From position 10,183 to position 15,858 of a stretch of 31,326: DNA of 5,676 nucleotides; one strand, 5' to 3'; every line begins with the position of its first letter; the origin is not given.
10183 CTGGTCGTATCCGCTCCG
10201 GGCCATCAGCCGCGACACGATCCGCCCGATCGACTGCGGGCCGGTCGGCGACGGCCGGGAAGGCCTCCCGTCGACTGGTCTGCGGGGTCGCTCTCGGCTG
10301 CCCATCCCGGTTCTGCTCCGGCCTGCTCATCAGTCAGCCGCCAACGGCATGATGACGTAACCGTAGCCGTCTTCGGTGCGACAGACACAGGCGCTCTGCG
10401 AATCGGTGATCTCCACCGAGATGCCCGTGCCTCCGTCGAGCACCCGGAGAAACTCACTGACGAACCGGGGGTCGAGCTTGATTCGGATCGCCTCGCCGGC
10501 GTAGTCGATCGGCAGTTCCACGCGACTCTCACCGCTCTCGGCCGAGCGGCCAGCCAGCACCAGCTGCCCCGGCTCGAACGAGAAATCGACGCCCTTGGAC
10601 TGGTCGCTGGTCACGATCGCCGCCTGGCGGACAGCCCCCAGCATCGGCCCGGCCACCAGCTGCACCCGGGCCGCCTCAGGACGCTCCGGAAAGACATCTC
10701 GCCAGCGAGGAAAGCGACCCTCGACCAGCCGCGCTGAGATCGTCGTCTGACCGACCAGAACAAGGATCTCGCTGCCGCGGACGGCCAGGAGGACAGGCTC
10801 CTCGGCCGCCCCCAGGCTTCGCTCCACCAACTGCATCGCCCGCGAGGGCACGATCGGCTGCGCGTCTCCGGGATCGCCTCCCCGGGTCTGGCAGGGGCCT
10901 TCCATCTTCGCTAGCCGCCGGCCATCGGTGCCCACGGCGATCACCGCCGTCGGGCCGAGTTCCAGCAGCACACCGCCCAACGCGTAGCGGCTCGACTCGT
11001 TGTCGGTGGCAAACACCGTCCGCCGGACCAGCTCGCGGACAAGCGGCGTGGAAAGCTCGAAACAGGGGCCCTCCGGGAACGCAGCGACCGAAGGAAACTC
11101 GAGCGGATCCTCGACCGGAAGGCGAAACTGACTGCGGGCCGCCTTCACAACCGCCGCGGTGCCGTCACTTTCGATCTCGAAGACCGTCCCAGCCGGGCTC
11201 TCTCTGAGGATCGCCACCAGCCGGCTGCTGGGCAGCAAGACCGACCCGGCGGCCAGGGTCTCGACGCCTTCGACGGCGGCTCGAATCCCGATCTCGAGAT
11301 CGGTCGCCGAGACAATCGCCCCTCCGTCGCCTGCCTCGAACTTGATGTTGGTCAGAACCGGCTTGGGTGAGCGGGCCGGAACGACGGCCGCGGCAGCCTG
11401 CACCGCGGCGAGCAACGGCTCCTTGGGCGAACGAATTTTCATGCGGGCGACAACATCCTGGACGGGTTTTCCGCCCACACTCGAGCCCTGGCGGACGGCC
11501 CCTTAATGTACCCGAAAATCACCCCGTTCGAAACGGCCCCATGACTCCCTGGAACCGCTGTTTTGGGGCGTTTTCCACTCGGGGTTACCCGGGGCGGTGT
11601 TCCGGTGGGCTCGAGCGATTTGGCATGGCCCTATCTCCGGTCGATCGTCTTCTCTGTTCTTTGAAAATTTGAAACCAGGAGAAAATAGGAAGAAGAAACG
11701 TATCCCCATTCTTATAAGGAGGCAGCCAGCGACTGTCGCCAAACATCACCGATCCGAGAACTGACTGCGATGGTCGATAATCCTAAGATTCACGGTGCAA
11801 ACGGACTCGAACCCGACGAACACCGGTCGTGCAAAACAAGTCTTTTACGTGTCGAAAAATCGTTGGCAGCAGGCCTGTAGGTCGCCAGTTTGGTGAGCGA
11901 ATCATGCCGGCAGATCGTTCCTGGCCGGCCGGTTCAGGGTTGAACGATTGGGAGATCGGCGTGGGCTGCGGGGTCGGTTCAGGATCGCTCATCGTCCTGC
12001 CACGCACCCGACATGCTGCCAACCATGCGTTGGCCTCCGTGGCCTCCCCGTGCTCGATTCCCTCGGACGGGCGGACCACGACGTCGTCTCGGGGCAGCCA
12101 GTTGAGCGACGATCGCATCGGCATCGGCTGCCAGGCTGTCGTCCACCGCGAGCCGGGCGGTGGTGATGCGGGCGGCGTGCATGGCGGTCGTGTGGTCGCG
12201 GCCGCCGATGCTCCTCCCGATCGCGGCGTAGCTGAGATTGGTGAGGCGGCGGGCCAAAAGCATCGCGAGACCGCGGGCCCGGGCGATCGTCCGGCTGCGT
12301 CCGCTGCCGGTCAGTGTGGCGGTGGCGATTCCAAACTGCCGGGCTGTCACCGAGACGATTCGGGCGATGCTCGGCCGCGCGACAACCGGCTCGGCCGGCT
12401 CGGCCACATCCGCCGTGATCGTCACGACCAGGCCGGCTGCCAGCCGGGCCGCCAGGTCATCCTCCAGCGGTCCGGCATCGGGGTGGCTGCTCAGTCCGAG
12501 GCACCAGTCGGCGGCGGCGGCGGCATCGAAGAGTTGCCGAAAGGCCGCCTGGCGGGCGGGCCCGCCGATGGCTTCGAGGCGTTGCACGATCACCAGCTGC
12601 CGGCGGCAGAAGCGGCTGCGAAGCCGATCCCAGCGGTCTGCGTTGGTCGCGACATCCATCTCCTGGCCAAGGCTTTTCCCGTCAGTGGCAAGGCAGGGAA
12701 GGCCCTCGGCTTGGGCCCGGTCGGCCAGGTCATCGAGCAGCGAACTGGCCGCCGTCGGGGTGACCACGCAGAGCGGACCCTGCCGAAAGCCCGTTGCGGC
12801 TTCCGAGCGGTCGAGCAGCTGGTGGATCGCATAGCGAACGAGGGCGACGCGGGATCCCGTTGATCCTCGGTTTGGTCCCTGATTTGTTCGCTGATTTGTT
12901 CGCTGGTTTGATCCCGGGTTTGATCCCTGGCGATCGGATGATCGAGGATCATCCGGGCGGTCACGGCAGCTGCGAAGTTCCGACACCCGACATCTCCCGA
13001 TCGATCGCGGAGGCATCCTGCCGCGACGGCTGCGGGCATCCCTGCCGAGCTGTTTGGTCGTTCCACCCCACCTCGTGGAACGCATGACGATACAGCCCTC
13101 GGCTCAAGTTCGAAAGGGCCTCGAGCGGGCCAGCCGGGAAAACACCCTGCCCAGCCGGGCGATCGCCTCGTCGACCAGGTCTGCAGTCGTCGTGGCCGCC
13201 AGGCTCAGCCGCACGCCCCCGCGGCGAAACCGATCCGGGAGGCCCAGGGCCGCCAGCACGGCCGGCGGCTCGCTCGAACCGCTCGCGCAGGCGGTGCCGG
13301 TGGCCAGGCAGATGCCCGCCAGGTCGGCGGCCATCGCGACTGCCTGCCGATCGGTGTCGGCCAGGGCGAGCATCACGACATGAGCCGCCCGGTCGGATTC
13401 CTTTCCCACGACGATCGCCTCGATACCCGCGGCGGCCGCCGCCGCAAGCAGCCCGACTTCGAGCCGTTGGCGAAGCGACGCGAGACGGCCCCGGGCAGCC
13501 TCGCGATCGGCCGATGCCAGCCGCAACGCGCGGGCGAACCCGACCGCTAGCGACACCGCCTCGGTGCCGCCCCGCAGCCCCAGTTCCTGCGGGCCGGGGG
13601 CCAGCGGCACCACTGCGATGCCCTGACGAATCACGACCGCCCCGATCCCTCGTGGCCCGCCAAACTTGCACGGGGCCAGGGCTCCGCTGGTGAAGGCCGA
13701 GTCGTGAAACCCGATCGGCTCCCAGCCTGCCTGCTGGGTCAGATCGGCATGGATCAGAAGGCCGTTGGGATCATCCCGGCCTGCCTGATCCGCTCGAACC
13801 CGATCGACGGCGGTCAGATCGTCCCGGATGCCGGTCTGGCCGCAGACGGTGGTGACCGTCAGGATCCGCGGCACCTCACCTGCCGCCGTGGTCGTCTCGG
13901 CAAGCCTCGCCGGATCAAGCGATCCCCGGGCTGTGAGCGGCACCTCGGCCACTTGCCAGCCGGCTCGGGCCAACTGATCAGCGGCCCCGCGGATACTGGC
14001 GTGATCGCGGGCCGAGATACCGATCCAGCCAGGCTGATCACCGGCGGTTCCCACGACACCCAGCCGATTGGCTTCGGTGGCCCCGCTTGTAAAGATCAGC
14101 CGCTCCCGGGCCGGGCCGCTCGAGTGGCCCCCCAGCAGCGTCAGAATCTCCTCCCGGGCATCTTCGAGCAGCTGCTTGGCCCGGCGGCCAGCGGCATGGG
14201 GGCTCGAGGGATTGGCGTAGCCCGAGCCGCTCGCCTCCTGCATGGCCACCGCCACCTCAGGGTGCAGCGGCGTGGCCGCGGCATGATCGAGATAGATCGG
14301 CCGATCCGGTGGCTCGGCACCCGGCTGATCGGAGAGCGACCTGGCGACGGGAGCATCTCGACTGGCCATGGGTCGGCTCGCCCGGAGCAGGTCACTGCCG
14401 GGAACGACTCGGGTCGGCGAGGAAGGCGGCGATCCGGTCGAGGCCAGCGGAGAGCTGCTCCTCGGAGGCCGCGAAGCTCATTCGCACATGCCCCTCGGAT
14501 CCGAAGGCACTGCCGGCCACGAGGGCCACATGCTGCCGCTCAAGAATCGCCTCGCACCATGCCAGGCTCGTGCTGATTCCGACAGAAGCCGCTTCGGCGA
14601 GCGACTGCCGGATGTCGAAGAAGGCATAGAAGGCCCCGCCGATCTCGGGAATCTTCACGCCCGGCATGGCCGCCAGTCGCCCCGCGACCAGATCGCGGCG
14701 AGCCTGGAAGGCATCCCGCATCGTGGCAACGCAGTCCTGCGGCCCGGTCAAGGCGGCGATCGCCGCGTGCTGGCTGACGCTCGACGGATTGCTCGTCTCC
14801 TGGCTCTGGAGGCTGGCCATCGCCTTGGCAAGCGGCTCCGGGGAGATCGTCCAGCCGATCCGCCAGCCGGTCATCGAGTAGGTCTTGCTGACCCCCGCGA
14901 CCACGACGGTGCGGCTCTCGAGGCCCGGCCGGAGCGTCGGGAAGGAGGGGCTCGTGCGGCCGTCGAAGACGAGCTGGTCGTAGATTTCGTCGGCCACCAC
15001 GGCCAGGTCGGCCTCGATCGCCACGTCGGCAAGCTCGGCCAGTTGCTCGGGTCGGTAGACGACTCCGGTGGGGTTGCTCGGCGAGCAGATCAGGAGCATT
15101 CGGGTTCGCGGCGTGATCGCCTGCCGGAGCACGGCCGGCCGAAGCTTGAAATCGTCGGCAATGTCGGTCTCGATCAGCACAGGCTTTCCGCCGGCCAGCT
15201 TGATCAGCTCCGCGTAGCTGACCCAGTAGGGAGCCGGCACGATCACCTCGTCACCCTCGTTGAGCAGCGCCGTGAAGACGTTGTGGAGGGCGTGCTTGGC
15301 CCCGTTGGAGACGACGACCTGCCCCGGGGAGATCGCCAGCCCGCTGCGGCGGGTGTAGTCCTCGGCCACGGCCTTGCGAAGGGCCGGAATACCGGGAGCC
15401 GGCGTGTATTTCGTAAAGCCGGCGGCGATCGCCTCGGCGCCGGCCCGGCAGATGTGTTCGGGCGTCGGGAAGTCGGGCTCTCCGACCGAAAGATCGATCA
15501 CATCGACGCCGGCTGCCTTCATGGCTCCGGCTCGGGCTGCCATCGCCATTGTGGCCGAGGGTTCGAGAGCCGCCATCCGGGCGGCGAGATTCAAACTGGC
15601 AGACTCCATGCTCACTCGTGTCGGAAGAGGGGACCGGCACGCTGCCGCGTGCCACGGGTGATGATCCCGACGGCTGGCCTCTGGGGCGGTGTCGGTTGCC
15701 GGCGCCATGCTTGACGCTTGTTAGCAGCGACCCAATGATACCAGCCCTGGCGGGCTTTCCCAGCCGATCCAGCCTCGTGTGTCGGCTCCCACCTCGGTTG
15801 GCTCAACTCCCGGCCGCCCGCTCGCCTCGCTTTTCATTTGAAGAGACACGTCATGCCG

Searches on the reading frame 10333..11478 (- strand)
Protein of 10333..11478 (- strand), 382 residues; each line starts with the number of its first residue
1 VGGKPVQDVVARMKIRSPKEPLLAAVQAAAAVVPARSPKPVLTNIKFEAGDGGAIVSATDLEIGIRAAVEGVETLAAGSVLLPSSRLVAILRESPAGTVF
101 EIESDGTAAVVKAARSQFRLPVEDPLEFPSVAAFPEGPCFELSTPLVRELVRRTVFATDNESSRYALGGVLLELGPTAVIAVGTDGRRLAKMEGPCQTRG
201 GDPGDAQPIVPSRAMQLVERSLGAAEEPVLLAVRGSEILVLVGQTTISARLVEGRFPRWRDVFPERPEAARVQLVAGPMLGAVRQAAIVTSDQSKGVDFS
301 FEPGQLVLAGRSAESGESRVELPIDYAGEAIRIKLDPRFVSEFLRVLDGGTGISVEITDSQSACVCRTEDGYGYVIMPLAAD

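Call 62: search_protein_families(library=pfam, proteins=[window:10333-11478:-], max_evalue=0.00001)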
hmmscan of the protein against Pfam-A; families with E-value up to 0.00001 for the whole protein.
window:10333-11478:- (382 aa): 3 families
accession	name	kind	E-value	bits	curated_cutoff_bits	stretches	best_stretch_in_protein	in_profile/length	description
PF00712.24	DNA_pol3_beta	-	1.2e-19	71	24.4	1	13-131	1-119/120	DNA polymerase III beta subunit, N-terminal domain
PF02767.21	DNA_pol3_beta_2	-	1e-17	64.9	27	1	142-257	2-115/116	DNA polymerase III beta subunit, central domain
PF02768.20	DNA_pol3_beta_3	-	5.5e-10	39.5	27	1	262-379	3-120/121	DNA polymerase III beta subunit, C-terminal domain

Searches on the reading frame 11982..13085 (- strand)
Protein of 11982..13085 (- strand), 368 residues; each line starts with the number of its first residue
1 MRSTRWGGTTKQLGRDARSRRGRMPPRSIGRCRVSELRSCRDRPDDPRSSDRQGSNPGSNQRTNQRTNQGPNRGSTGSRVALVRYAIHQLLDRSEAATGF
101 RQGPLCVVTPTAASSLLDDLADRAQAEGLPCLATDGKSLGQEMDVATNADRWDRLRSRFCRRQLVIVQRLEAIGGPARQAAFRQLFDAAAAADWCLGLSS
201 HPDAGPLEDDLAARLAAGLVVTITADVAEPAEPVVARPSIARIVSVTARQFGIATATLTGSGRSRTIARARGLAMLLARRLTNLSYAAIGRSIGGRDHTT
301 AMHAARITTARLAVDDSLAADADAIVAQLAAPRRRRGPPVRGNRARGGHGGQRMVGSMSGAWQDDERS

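Call 62: search_protein_families(library=pfam, proteins=[window:11982-13085:-], max_evalue=0.00001)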
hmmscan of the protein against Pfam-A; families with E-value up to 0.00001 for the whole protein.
window:11982-13085:- (368 aa): 1 family
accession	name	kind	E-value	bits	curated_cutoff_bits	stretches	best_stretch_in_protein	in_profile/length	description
PF08299.17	Bac_DnaA_C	-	5.4e-21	74.8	31.5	1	241-306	2-67/69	Bacterial dnaA protein helix-turn-helix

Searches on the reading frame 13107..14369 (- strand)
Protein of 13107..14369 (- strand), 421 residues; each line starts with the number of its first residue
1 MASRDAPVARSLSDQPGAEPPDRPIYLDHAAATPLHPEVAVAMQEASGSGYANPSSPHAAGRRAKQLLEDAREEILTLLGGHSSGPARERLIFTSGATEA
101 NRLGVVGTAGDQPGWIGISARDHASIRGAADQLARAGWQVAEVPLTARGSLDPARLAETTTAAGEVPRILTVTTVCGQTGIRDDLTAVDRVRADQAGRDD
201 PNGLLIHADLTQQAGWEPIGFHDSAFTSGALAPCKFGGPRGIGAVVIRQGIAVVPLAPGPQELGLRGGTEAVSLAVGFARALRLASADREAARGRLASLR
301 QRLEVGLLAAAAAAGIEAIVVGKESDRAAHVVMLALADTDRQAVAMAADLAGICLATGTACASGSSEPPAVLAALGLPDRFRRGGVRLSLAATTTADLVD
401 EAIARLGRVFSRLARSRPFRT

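Call 62: search_protein_families(library=pfam, proteins=[window:13107-14369:-], max_evalue=0.00001)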
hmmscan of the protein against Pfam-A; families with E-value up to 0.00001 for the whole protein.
window:13107-14369:- (421 aa): 1 family
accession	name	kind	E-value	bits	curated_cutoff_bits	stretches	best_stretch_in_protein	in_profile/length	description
PF00266.25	Aminotran_5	-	6.7e-33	114.6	21.5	1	25-400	1-369/371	Aminotransferase class-V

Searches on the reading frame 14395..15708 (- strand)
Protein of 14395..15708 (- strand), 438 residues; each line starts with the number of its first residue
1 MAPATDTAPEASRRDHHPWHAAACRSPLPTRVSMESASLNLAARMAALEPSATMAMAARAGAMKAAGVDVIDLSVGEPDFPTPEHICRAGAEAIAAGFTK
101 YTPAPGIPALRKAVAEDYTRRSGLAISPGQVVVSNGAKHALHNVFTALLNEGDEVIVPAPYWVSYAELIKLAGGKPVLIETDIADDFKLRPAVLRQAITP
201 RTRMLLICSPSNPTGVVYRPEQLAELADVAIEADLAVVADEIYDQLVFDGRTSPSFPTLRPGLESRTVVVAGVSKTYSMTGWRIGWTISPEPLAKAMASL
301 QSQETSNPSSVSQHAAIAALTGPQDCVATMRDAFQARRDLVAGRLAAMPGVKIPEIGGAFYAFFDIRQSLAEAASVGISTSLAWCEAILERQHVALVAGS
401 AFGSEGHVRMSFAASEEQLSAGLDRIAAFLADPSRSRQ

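Call 62: search_protein_families(library=pfam, proteins=[window:14395-15708:-], max_evalue=0.00001)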
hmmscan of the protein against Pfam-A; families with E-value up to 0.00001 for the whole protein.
window:14395-15708:- (438 aa): 3 families
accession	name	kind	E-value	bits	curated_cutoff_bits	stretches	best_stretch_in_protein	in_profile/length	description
PF00155.27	Aminotran_1_2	-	1.2e-73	248.8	19.7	1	69-426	2-361/361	Aminotransferase class I and II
PF01041.23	DegT_DnrJ_EryC1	-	1.9e-10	40.9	19.8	1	131-240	43-145/360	DegT/DnrJ/EryC1/StrS aminotransferase family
PF01053.26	Cys_Met_Meta_PP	-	3.3e-06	26.4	27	1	131-241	71-174/381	Cys/Met metabolism PLP-dependent enzyme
